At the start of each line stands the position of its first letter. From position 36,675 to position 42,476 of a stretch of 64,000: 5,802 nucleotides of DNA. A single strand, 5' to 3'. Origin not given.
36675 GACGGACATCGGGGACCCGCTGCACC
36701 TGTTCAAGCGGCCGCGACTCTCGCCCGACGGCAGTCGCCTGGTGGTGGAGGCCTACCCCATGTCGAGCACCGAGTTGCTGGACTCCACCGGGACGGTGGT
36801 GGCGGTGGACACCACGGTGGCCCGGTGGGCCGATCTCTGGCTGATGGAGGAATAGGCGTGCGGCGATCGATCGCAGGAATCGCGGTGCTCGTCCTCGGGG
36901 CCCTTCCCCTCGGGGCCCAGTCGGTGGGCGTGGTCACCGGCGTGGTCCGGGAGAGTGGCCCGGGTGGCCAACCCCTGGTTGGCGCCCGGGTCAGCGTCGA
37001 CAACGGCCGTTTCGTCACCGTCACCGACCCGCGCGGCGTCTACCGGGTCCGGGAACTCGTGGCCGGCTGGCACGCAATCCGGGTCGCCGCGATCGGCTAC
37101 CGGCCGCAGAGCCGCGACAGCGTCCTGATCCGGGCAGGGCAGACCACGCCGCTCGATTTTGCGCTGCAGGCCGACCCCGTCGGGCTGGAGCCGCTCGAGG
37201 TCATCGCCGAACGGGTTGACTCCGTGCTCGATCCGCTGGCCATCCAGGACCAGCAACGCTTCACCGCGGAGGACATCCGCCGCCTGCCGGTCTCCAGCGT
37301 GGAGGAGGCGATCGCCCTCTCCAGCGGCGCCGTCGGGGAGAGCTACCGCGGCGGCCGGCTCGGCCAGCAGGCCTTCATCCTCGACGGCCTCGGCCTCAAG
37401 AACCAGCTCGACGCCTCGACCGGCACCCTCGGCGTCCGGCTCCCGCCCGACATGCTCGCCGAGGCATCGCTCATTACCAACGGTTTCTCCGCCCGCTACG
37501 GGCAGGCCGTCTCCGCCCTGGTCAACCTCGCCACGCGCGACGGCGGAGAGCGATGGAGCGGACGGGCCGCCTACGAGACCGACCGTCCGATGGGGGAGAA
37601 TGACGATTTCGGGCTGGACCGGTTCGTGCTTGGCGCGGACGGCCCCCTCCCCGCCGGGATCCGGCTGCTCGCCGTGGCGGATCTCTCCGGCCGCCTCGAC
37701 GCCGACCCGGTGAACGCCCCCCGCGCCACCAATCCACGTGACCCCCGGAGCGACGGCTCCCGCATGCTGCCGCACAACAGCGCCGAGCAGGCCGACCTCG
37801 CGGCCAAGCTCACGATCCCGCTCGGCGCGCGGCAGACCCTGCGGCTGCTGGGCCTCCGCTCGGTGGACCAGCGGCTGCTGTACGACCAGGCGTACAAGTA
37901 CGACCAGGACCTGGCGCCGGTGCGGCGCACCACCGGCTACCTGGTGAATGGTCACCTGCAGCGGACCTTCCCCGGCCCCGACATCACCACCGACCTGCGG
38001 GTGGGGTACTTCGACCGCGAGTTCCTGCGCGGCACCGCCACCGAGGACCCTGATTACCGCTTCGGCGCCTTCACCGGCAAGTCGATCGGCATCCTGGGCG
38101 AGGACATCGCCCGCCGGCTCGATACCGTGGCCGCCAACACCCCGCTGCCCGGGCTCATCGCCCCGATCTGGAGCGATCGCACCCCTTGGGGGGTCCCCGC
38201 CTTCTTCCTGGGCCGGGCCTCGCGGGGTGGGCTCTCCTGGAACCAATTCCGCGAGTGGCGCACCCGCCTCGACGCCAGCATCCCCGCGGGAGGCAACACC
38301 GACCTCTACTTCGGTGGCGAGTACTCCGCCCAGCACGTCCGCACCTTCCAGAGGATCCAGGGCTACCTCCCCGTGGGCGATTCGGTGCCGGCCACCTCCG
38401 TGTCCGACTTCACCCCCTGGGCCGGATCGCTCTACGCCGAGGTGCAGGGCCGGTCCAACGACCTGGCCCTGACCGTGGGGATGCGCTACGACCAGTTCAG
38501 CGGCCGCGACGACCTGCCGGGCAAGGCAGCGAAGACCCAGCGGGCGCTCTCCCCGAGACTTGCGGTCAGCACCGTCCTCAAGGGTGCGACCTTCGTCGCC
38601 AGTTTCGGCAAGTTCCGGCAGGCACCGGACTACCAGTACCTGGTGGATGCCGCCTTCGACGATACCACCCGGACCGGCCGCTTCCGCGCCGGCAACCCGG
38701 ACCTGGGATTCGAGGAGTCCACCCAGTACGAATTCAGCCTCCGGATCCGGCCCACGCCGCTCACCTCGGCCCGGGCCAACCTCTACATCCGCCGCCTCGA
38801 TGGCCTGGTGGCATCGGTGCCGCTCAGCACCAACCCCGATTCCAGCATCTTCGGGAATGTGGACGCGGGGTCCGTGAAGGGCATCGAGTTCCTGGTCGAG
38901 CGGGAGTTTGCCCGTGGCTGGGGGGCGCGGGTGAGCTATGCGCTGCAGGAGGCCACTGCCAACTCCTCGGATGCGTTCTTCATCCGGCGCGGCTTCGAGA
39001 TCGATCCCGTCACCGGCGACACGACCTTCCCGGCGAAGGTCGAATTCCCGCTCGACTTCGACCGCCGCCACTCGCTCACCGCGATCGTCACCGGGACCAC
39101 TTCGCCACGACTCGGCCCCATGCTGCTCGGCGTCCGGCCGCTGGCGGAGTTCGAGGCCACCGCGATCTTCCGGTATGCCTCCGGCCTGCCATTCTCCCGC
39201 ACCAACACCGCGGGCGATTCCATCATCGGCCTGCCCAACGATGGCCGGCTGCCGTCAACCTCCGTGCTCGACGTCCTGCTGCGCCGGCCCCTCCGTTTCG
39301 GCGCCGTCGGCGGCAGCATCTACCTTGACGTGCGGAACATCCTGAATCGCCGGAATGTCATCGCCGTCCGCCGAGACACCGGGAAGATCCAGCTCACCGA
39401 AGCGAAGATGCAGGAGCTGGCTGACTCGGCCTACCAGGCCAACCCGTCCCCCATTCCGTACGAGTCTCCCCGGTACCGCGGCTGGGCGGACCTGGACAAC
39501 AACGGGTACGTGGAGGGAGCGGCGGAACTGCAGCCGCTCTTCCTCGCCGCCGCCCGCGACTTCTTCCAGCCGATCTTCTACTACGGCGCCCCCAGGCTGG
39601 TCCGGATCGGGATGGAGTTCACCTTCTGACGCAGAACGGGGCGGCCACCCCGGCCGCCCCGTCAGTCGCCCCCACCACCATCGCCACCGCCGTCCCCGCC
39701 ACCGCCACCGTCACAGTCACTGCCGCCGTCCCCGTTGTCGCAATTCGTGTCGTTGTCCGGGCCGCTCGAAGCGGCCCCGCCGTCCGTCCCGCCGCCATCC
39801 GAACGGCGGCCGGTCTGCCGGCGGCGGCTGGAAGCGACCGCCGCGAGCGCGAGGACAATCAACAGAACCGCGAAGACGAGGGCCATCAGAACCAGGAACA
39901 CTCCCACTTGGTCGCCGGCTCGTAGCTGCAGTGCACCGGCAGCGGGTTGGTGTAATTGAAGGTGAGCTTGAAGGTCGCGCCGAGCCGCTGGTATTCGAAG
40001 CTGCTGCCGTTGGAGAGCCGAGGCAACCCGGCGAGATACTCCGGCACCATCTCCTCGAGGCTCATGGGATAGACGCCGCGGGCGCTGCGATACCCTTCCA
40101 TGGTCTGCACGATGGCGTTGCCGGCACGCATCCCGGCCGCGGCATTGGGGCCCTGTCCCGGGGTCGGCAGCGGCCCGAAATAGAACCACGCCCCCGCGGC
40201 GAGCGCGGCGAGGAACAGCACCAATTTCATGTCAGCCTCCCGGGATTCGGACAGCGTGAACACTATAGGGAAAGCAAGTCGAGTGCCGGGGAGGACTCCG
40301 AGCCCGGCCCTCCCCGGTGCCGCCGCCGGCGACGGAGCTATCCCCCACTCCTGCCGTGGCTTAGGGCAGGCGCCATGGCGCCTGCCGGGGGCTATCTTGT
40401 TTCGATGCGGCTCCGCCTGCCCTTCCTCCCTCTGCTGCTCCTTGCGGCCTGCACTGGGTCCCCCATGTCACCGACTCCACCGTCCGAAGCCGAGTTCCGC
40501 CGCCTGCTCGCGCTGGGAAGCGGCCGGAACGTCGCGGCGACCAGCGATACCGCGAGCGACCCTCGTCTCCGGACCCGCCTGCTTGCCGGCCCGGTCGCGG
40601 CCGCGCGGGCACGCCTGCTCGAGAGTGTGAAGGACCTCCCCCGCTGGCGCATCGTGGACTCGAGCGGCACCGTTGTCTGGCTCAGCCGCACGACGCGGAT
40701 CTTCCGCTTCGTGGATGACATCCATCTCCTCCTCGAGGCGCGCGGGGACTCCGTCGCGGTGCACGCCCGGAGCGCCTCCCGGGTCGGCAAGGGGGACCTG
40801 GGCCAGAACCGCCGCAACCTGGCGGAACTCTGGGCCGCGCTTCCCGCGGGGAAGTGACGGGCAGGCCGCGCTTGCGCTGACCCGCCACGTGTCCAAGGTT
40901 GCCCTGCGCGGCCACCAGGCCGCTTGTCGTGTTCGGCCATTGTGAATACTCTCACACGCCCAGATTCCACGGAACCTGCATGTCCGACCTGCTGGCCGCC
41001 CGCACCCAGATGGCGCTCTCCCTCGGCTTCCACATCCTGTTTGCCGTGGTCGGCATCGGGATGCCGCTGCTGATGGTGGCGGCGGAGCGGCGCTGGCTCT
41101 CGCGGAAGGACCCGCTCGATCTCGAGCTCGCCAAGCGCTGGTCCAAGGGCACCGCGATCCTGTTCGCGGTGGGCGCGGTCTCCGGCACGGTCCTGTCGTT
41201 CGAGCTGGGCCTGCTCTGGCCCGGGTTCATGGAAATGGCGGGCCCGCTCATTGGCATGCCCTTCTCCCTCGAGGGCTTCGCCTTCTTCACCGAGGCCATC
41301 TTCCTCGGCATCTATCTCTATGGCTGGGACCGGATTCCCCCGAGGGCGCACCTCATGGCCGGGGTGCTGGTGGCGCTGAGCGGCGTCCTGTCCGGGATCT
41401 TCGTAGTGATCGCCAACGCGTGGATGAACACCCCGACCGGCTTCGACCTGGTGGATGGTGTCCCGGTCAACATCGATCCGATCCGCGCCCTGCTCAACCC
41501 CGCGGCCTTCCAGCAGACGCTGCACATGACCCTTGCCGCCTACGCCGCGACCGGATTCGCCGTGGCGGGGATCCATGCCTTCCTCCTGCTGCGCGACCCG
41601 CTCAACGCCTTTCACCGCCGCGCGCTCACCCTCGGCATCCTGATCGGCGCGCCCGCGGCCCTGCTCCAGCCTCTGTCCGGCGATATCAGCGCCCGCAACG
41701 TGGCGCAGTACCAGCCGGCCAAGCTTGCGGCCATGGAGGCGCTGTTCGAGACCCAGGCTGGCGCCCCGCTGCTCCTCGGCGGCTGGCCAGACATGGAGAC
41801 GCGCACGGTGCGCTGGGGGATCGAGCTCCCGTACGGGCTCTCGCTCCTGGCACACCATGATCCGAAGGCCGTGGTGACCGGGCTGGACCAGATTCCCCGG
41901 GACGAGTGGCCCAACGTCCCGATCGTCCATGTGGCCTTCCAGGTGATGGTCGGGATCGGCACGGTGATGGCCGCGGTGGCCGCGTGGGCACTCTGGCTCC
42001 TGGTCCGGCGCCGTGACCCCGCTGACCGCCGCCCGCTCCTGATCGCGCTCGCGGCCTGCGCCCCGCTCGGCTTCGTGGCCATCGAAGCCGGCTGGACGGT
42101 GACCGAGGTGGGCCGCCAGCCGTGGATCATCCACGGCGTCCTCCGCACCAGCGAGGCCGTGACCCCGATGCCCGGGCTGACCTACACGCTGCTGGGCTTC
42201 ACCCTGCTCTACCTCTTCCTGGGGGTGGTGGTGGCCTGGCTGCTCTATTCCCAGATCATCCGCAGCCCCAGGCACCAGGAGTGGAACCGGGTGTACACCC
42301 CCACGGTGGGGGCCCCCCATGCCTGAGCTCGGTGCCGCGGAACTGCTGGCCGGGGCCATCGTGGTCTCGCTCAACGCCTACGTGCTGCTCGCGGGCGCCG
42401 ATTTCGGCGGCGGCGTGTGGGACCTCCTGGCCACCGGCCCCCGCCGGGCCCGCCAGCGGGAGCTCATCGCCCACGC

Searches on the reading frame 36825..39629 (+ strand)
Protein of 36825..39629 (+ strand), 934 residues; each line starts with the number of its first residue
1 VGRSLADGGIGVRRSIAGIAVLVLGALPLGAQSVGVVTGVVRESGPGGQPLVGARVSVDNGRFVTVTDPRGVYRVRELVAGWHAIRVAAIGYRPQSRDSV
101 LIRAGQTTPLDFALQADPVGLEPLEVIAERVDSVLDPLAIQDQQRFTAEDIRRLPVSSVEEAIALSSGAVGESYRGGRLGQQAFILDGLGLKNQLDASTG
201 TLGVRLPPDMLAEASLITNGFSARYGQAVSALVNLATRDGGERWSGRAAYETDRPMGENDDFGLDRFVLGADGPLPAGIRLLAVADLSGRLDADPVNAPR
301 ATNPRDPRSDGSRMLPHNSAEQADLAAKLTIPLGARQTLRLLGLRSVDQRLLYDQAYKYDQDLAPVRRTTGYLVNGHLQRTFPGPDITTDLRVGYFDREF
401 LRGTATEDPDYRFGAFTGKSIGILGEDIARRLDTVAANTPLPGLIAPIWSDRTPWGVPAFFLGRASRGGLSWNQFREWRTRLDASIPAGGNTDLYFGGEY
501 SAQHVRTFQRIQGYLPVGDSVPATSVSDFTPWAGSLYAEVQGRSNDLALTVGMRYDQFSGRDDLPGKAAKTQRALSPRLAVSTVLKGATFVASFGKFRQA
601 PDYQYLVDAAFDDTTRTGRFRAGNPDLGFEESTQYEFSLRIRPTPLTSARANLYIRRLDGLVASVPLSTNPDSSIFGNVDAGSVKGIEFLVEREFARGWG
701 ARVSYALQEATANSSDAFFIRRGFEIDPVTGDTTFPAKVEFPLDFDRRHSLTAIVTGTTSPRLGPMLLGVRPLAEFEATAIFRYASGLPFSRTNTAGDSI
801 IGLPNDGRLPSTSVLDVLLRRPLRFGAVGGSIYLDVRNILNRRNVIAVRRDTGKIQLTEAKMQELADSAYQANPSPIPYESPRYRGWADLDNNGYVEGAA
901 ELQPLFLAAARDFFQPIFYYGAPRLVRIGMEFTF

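Call 9: search_protein_families(library=pfam, proteins=[window:36825-39629:+], max_evalue=0.01)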
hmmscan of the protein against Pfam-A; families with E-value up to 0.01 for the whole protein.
window:36825-39629:+ (934 aa): 3 families
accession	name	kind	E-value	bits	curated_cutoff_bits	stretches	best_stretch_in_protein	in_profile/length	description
PF13620.12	CarboxypepD_reg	-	2.7e-15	56.9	32.3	1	37-115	2-82/82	Carboxypeptidase regulatory-like domain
PF13715.12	CarbopepD_reg_2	-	4.5e-08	33.5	32.2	1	38-122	2-84/88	CarboxypepD_reg-like domain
PF14905.12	OMP_b-brl_3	-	2.5e-07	30.5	27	1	475-714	54-299/408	Outer membrane protein beta-barrel family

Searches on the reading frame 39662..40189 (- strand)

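Call 37: search_protein_families(library=pfam, proteins=[window:39662-40189:-], max_evalue=0.01)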
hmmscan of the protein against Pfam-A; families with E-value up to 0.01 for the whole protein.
window:39662-40189:- (175 aa): 1 family
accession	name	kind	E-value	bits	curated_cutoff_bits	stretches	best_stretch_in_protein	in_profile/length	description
PF25184.1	YxzE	-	0.0016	19.9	40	0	98-175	3-65/65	YxzE-like putative bacteriocin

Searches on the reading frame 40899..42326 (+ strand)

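Call 9: search_protein_families(library=pfam, proteins=[window:40899-42326:+], max_evalue=0.01)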
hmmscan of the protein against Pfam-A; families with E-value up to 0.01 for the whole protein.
window:40899-42326:+ (475 aa): 1 family
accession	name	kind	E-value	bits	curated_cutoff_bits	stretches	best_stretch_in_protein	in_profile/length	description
PF01654.22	Cyt_bd_oxida_I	-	4.6e-149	497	26.2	1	34-455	2-416/418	Cytochrome bd terminal oxidase subunit I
